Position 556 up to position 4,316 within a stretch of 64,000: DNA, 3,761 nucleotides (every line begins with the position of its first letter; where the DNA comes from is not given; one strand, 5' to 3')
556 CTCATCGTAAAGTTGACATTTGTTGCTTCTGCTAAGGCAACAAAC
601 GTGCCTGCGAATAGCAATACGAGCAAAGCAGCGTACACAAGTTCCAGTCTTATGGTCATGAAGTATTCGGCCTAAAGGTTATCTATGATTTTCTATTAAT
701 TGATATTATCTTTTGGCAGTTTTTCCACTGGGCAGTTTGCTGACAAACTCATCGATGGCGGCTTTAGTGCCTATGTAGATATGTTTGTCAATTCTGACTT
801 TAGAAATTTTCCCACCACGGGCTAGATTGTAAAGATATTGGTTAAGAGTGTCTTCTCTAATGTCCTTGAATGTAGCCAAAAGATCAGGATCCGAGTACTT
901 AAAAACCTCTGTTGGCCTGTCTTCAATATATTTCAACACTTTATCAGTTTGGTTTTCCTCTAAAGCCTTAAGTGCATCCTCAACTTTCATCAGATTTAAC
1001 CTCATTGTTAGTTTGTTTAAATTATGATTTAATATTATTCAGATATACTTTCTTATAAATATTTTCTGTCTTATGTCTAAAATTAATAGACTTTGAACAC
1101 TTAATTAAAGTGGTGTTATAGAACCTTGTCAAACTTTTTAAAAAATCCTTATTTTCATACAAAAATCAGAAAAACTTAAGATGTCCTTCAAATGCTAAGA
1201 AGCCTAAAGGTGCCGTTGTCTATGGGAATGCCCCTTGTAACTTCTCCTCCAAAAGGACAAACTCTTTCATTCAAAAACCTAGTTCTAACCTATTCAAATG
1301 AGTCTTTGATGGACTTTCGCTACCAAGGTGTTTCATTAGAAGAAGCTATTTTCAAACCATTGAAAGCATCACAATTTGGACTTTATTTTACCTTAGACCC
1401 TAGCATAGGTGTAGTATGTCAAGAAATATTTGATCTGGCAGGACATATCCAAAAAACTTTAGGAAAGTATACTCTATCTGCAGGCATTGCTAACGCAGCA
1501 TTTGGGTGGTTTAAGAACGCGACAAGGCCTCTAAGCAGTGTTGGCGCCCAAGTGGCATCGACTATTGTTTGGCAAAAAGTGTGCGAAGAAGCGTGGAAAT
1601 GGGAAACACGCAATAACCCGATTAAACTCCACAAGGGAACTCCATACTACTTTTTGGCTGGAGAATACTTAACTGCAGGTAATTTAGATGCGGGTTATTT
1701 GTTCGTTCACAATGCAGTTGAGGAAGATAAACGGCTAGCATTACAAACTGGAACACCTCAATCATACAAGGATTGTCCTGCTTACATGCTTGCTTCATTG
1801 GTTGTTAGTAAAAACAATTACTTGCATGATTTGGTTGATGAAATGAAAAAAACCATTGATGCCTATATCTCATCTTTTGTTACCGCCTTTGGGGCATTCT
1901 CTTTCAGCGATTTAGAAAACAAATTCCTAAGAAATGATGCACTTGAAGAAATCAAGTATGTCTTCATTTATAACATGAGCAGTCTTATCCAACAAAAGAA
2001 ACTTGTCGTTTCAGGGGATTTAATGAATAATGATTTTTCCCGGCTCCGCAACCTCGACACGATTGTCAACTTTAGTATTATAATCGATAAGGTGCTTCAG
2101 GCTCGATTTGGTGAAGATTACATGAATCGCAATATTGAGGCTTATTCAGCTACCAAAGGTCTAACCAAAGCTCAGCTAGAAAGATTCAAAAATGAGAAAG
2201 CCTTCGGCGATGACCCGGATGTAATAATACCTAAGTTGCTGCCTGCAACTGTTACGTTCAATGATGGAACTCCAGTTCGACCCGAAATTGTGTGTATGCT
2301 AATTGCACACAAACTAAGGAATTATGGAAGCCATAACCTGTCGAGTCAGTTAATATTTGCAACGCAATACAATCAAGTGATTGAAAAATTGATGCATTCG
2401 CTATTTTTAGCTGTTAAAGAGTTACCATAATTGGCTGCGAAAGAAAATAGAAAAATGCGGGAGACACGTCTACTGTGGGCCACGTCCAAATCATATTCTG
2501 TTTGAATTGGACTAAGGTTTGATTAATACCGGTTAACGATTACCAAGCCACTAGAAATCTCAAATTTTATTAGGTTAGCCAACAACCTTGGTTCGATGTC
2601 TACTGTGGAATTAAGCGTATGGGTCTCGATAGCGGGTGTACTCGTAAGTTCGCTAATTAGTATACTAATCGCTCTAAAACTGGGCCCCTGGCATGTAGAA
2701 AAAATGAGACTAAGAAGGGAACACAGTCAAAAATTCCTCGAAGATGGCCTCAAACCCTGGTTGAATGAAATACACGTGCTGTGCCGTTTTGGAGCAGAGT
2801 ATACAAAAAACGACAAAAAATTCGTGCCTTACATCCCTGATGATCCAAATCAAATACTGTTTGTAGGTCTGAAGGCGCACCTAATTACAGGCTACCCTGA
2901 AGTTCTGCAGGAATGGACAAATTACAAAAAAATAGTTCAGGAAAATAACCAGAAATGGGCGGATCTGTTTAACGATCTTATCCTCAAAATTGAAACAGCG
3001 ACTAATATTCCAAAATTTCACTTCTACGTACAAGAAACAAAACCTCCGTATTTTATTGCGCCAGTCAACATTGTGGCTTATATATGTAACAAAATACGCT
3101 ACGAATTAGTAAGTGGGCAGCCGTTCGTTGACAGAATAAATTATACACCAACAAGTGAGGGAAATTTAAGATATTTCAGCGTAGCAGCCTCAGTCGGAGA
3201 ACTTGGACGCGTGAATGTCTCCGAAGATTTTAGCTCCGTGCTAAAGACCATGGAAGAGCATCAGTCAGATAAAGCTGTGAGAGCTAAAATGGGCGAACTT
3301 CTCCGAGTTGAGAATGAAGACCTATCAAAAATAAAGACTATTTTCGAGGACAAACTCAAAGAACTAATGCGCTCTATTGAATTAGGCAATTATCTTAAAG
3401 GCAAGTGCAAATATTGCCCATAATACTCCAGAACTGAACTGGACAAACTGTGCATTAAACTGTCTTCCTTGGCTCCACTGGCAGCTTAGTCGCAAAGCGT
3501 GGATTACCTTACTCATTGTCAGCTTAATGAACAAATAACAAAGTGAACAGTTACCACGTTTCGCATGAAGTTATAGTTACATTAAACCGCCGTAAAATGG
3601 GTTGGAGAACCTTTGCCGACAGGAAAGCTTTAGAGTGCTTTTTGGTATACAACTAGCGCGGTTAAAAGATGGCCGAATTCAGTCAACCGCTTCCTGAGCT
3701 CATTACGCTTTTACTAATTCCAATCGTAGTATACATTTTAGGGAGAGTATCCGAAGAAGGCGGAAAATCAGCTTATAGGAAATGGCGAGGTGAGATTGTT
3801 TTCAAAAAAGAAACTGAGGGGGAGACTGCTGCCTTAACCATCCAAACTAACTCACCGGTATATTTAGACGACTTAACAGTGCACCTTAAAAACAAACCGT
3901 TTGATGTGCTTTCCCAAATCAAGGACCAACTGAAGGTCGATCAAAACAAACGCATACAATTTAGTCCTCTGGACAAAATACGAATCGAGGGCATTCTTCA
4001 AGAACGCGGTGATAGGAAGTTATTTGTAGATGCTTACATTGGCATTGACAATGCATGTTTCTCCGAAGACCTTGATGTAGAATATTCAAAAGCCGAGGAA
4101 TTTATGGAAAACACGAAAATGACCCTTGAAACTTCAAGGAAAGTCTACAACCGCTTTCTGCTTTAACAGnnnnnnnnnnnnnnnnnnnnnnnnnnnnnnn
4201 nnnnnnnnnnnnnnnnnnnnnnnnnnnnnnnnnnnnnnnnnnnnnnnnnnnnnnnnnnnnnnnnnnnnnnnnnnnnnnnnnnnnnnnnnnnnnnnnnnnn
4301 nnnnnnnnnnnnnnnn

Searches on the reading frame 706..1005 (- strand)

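Call 10: search_protein_families(library=pfam, proteins=[window:706-1005:-], max_evalue=0.01)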
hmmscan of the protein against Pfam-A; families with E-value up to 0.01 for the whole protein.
window:706-1005:- (99 aa): 1 family
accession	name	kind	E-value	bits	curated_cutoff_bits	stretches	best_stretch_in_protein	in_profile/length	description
PF22798.2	DUF5817_CT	-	0.0022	18.2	29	0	8-30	3-25/54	DUF5817, C-terminal domain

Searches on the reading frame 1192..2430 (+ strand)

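Call 10: search_protein_families(library=pfam, proteins=[window:1192-2430:+], max_evalue=0.01)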
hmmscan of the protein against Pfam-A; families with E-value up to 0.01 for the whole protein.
window:1192-2430:+ (412 aa): 0 families

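Call 26: search_protein_families(library=pfam, proteins=[window:1192-2430:+], max_evalue=10)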
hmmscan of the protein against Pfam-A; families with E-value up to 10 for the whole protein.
window:1192-2430:+ (412 aa): 1 family
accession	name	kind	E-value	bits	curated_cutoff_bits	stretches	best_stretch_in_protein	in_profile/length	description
PF09735.14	Nckap1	-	0.011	14.2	27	1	228-305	834-913/1119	Nck-associated protein 1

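Call 77: search_protein_families(library=padloc, proteins=[window:1192-2430:+], max_evalue=0.01)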
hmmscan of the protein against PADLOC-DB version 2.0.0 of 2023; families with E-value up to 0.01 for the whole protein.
window:1192-2430:+ (412 aa): 0 families

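Call 78: search_protein_families(library=phrogs, proteins=[window:1192-2430:+], max_evalue=0.01)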
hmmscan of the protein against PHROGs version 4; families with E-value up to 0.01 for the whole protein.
window:1192-2430:+ (412 aa): 0 families

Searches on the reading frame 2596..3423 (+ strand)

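Call 10: search_protein_families(library=pfam, proteins=[window:2596-3423:+], max_evalue=0.01)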
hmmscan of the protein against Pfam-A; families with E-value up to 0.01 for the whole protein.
window:2596-3423:+ (275 aa): 0 families

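Call 26: search_protein_families(library=pfam, proteins=[window:2596-3423:+], max_evalue=10)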
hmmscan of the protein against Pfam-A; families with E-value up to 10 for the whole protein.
window:2596-3423:+ (275 aa): 1 family
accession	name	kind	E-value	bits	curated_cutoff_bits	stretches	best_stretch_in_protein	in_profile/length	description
PF02206.23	WSN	-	0.048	14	21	1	228-261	32-65/66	Domain of unknown function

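Call 77: search_protein_families(library=padloc, proteins=[window:2596-3423:+], max_evalue=0.01)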
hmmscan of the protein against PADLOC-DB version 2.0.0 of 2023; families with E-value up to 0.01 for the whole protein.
window:2596-3423:+ (275 aa): 0 families

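Call 78: search_protein_families(library=phrogs, proteins=[window:2596-3423:+], max_evalue=0.01)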
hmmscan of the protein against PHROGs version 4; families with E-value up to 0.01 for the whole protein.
window:2596-3423:+ (275 aa): 0 families

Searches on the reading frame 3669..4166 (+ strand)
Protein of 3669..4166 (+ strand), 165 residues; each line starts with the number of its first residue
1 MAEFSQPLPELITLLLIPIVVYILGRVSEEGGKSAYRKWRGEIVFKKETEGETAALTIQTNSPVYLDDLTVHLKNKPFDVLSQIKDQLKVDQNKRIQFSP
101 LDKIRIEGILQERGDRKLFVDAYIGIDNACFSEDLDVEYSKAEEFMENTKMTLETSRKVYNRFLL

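Call 10: search_protein_families(library=pfam, proteins=[window:3669-4166:+], max_evalue=0.01)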
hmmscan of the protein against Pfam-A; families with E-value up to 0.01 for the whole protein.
window:3669-4166:+ (165 aa): 0 families

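Call 26: search_protein_families(library=pfam, proteins=[window:3669-4166:+], max_evalue=10)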
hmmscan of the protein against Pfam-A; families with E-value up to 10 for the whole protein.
window:3669-4166:+ (165 aa): 1 family
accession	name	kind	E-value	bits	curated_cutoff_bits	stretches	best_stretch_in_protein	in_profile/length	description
PF06303.17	MatP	-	0.065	14.2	27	1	38-97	11-70/84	MatP N-terminal domain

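Call 37: find_homologous_proteins(query=window:3669-4166:+, max_evalue=0.01)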
Query window:3669-4166:+ (165 aa): 3 proteins with E <= 0.01 among 59 candidates.
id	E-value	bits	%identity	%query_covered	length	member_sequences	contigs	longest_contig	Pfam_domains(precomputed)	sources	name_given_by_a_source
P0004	1.5e-100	352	99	100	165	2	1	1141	-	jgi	jgi:hypothetical protein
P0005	3.5e-80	285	78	100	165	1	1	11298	-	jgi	-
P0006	2.7e-38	149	55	76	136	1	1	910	-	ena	-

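Call 38: find_encoding_contigs(protein=P0006, flank=5000)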
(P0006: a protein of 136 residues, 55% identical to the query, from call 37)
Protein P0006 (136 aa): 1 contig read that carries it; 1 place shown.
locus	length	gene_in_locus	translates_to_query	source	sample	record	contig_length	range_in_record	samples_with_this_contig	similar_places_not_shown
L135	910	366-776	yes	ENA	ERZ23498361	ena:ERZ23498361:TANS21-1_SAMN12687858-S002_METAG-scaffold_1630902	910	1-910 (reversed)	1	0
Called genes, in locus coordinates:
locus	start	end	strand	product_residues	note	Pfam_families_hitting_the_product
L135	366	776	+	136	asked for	-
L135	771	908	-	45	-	?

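Call 43: find_related_loci(query=A2, collection=metagenome_contigs, flank=10000)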
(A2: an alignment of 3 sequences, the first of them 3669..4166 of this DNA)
Query A2 (165 aa) in metagenome_contigs; peptide patterns used: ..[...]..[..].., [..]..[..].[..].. (x = any residue, [..] = any of these).
216 stretches matched a pattern; 1 encode a relative of the query (tblastn E <= 1e-3); 1 distinct loci.
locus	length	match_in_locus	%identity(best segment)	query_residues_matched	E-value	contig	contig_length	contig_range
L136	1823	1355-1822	100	1-156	6e-112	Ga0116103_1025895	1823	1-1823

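Call 44: find_related_loci(query=A2, collection=viral_contigs, flank=10000)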
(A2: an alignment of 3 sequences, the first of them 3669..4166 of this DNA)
Query A2 (165 aa) in viral_contigs; peptide patterns used: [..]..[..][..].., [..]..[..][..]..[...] (x = any residue, [..] = any of these).
119 stretches matched a pattern, but none encodes a relative of the query by tblastn (E <= 1e-3).

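Call 74: search_protein_families(library=pfam, alignment_id=A5, max_evalue=1)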
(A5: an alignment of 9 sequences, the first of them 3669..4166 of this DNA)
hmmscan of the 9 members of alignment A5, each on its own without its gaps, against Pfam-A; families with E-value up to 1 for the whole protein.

A. member 1, window:3669-4166:+ (165 aa): 1 family
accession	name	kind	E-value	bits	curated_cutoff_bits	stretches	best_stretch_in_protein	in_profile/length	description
PF06303.17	MatP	-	0.065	14.2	27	1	38-97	11-70/84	MatP N-terminal domain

B. families by the number of members that match (of 9 scanned): 5 families
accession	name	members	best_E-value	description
PF09739.14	MCM_bind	1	0.062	Mini-chromosome maintenance replisome factor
PF06303.17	MatP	1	0.065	MatP N-terminal domain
PF11620.14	GABP-alpha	1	0.11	GA-binding protein alpha chain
PF08982.17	AtaL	1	0.14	Acetylaranotin biosynthesis cluster protein L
PF21898.1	Sarcolamban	1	0.16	Sarcolamban protein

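Call 75: search_solved_structures(query=A5, max_evalue=10)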
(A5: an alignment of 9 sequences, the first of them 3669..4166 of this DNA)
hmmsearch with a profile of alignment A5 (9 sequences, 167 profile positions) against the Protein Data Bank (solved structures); distinct sequences matched with E-value up to 10: 0.

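Call 77: search_protein_families(library=padloc, proteins=[window:3669-4166:+], max_evalue=0.01)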
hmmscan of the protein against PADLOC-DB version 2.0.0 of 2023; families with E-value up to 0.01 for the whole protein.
window:3669-4166:+ (165 aa): 0 families

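Call 78: search_protein_families(library=phrogs, proteins=[window:3669-4166:+], max_evalue=0.01)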
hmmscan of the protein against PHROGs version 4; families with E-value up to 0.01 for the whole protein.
window:3669-4166:+ (165 aa): 0 families

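Call 79: predict_structure(alignment_id=A2)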
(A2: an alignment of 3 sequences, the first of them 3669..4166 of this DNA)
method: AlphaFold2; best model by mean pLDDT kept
length: 165 residues; sequences in the alignment: 3
mean_pLDDT: 52.8   pTM: 0.46
mean pLDDT of the five models: 52.8, 39.1, 38.5, 36.2, 33.2
residues with pLDDT >= 90: 0; 70-90: 37; 50-70: 60; < 50: 68
segments of 3 or more residues with pLDDT < 50: 1-40, 113-115, 137-143, 149-165
pLDDT, mean of each block of 10 residues (from residue 1): 34 26 25 27 59 60 57 66 75 73 72 57 71 56 50 41 43
secondary structure, 60 per line:
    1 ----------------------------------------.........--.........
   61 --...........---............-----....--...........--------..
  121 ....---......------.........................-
elements in order: E41-49 E52-60 H63-73 H77-88 E94-97 H100-110 E119-124 E128-133 H140-164

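Call 97: find_related_loci(query=A5, collection=viral_contigs, flank=8000)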
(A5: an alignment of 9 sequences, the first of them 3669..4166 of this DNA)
Query A5 (165 aa) in viral_contigs; peptide patterns used: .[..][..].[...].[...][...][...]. (x = any residue, [..] = any of these).
59 stretches matched a pattern, but none encodes a relative of the query by tblastn (E <= 1e-3).

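Call 99: search_dna_similar(query=window:3669-4166:+, collection=plasmids, mode=protein, max_evalue=0.01)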
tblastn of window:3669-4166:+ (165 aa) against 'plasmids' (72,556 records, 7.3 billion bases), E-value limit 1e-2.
No match.

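Call 100: search_dna_similar(query=window:3669-4166:+, collection=phages, mode=protein, max_evalue=0.01)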
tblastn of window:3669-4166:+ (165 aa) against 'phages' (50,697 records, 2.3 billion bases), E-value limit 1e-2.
No match.

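Call 103: fold_search(model_id=the predicted structure, library=pdb)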
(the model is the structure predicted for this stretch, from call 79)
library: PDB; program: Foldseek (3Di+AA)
matches with E <= 10: 263; with E <= 0.001: 0
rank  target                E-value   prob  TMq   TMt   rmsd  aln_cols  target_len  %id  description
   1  8c5y_A                1.5e-01  0.14  0.19  0.19  15.5       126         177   12  RPA tetrameric supercomplex from Pyrococcus abyssi (released 2023-05-03)
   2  9di4_A                2.2e-01  0.15  0.21  0.23  18.5       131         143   17  RMI1-RMI2 bound to cyclic peptide L4 (released 2025-07-02)
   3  9dhk_A                2.7e-01  0.12  0.21  0.23  18.6       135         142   14  RMI1-RMI2 bound to cyclic peptide L3 (released 2025-07-02)
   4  9dhk_G                3.1e-01  0.14  0.21  0.23  18.7       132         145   17  RMI1-RMI2 bound to cyclic peptide L3 (released 2025-07-02)
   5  3mxn_A                3.1e-01  0.13  0.21  0.22  18.8       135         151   17  Crystal structure of the RMI core complex (released 2010-09-15)
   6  9dhk_D                3.1e-01  0.11  0.21  0.23  16.8       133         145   14  RMI1-RMI2 bound to cyclic peptide L3 (released 2025-07-02)
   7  8aaj_A                3.7e-01  0.10  0.20  0.11  15.4       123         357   13  Crystal structure of the Pyrococcus abyssi RPA (apo form) (released 2023-05-03)
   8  1l1o_F                4.2e-01  0.16  0.22  0.22  14.6       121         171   13  Structure of the human Replication Protein A (RPA) trimerization core (released 2002-06-05)
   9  3nbh_A                4.8e-01  0.10  0.19  0.21  18.7       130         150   12  Crystal structure of human RMI1C-RMI2 complex (released 2010-09-22)
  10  7oni_C                4.8e-01  0.10  0.22  0.09  13.4       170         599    8  Structure of Neddylated CUL5 C-terminal region-RBX2-ARIH2* (released 2021-09-15)
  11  4day_A                4.8e-01  0.08  0.20  0.22  18.8       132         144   15  Crystal structure of the RMI core complex with MM2 peptide from FANCM (released 2012-03-14)
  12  3f6g_B                5.7e-01  0.05  0.14  0.18  13.2       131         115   14  Crystal structure of the regulatory domain of LiCMS in complexed with isoleucine - type II (released 2009-04-21)
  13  8ij1_F                6.5e-01  0.08  0.21  0.07  15.2       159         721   11  Protomer 1 and 2 of the asymmetry trimer of the Cul2-Rbx1-EloBC-FEM1B ubiquitin ligase complex (released 2024-02-28)
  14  8r44_A                6.9e-01  0.06  0.16  0.09  14.8       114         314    7  PAS-GAF bidomain of Glycine max phytochrome A (released 2025-01-08)
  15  6x2d_B                7.8e-01  0.04  0.14  0.17  13.0        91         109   16  Crystal Structure of DNase I Domain of Ribonuclease E from Vibrio cholerae (released 2020-06-10)
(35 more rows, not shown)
